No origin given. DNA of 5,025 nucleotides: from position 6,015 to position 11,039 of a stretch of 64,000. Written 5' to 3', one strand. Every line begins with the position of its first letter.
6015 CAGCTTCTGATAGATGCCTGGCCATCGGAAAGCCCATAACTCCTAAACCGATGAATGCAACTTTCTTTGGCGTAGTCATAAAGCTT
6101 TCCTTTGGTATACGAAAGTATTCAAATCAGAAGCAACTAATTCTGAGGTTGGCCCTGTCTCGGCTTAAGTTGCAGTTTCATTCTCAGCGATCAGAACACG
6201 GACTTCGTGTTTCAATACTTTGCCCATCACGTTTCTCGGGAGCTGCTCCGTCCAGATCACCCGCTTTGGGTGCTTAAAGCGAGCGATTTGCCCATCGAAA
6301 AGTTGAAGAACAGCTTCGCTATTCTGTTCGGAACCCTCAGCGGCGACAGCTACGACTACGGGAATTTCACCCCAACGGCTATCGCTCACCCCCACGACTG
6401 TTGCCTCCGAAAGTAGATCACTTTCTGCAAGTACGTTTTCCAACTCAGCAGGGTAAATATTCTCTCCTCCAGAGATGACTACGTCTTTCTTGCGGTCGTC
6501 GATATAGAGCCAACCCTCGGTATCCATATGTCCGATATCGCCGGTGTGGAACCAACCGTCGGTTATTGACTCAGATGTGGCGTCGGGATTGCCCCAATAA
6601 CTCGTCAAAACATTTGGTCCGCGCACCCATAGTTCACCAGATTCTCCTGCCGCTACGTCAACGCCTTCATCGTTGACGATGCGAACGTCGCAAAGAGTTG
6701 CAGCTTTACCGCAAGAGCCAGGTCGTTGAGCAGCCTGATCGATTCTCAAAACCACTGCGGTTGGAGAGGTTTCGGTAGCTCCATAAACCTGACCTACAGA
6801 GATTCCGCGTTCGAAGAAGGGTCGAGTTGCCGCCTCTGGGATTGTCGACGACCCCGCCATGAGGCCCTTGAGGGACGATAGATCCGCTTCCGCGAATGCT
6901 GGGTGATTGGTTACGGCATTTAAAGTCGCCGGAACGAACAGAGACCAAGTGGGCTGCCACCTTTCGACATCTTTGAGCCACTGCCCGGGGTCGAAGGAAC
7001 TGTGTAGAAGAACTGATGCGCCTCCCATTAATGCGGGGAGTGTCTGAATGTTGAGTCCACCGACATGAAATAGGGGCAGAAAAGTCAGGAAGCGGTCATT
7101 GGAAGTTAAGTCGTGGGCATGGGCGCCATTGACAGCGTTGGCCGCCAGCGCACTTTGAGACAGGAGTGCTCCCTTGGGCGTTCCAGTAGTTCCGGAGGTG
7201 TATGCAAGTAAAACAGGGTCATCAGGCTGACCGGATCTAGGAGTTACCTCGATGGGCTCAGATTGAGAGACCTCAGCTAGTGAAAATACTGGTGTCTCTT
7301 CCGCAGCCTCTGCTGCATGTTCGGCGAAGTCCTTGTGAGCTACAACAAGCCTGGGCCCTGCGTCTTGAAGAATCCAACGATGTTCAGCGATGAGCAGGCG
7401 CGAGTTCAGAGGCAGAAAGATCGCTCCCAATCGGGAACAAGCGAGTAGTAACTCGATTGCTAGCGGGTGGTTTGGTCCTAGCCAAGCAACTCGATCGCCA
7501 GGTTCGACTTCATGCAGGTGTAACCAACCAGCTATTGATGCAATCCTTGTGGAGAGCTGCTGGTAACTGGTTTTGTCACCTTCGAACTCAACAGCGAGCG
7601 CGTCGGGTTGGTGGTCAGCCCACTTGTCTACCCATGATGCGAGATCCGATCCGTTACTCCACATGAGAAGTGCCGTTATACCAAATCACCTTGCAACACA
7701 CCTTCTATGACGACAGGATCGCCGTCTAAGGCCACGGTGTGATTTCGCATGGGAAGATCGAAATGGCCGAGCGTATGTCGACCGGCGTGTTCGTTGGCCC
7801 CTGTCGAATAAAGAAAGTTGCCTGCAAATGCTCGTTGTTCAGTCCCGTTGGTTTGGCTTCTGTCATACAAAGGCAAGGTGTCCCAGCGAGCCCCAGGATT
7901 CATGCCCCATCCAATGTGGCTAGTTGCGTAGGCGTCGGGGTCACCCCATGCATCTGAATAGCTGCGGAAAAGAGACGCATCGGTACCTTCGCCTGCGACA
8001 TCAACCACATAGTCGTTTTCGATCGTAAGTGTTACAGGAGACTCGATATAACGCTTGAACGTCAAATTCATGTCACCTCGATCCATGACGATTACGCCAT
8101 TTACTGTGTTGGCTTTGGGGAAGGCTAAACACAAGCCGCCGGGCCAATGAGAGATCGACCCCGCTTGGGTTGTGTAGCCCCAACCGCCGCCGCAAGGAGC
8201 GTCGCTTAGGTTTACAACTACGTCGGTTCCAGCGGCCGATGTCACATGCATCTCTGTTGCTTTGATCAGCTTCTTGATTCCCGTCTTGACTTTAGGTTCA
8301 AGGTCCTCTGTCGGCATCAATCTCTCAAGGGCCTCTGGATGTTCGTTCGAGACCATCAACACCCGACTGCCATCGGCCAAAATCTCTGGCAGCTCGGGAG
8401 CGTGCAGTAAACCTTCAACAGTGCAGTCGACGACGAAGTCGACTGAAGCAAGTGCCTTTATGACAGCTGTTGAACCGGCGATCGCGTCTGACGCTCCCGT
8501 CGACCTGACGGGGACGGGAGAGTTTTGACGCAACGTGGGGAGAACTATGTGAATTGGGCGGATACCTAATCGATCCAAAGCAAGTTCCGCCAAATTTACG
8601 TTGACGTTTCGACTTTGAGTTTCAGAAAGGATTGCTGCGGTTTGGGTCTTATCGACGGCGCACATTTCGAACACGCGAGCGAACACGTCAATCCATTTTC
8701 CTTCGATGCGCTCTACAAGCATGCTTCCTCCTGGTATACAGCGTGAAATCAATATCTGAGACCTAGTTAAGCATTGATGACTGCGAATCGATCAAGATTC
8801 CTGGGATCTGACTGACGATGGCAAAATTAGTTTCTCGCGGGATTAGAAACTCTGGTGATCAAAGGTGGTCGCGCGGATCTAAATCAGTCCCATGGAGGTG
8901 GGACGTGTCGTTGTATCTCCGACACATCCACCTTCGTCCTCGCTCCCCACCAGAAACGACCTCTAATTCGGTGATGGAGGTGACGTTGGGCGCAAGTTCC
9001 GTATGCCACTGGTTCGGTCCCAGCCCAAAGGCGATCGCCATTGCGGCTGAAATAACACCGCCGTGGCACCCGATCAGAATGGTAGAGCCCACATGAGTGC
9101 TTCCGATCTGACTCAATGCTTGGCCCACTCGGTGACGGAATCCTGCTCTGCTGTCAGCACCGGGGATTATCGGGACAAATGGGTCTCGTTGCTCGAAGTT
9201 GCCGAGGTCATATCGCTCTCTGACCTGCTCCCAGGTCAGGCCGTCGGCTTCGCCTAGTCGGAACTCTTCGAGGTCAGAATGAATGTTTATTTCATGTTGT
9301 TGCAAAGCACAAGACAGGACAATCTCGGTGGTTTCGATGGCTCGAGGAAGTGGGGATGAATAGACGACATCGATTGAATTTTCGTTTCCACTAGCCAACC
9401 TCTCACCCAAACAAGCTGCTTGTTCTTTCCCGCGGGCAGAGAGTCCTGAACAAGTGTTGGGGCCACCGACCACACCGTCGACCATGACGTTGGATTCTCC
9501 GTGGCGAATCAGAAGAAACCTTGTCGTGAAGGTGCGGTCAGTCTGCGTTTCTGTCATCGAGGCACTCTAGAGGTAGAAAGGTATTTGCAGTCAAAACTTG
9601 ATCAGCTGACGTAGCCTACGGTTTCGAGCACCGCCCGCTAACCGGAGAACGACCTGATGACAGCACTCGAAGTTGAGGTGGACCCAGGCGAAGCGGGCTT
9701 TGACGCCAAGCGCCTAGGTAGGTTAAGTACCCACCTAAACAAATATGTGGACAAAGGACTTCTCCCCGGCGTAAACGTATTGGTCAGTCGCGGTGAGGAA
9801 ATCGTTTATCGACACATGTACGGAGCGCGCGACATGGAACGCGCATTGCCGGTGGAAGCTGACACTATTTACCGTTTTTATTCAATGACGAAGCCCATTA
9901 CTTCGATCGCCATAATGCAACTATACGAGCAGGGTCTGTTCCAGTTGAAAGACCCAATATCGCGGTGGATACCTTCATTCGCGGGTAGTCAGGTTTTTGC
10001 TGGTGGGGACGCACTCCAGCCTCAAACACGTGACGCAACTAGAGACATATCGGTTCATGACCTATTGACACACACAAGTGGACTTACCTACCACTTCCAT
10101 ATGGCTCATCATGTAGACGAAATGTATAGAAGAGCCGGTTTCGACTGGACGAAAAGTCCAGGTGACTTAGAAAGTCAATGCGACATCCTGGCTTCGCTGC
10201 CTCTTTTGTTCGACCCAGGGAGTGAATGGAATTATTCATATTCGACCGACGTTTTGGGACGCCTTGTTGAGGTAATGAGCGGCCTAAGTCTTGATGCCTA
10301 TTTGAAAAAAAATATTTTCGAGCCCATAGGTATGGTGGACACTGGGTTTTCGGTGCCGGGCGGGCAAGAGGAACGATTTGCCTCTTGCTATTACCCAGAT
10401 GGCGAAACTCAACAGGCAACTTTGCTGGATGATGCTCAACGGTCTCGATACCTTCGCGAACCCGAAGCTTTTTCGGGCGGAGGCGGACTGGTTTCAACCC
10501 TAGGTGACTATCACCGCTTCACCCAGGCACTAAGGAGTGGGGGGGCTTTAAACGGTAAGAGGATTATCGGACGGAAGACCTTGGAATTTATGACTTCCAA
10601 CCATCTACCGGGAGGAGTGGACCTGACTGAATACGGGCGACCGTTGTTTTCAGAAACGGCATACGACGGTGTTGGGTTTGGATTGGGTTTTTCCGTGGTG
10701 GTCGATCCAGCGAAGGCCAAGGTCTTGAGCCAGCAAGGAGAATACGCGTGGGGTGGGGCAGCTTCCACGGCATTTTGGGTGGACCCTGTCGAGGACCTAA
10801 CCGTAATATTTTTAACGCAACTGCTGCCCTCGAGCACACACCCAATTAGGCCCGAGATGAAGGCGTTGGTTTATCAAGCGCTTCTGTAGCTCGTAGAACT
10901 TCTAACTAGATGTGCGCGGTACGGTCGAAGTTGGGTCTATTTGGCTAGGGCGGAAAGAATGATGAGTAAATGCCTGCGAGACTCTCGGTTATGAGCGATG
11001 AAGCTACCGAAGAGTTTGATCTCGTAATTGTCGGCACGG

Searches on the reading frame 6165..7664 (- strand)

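Call 43: search_protein_families(library=pfam, proteins=[window:6165-7664:-], max_evalue=0.00001)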
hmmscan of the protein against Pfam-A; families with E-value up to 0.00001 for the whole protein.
window:6165-7664:- (499 aa): 2 families
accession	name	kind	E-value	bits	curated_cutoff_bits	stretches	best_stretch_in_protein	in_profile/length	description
PF00501.34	AMP-binding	-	1.2e-84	284.8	29.9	1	13-357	2-384/384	AMP-binding enzyme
PF13193.12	AMP-binding_C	-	5.3e-13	50.1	24.5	1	407-482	1-76/76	AMP-binding enzyme C-terminal domain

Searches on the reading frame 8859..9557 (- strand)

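Call 43: search_protein_families(library=pfam, proteins=[window:8859-9557:-], max_evalue=0.00001)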
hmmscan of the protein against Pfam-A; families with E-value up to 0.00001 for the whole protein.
window:8859-9557:- (232 aa): 1 family
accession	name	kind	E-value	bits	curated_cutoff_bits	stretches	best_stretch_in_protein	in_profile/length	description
PF00300.27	His_Phos_1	-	6.6e-35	121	21.7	1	15-210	2-191/194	Histidine phosphatase superfamily (branch 1)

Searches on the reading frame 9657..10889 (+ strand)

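Call 43: search_protein_families(library=pfam, proteins=[window:9657-10889:+], max_evalue=0.00001)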
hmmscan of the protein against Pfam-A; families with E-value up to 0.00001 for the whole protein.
window:9657-10889:+ (410 aa): 1 family
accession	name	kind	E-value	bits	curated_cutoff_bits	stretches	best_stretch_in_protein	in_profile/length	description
PF00144.29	Beta-lactamase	-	1.4e-65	222.1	27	1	27-397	5-319/329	Beta-lactamase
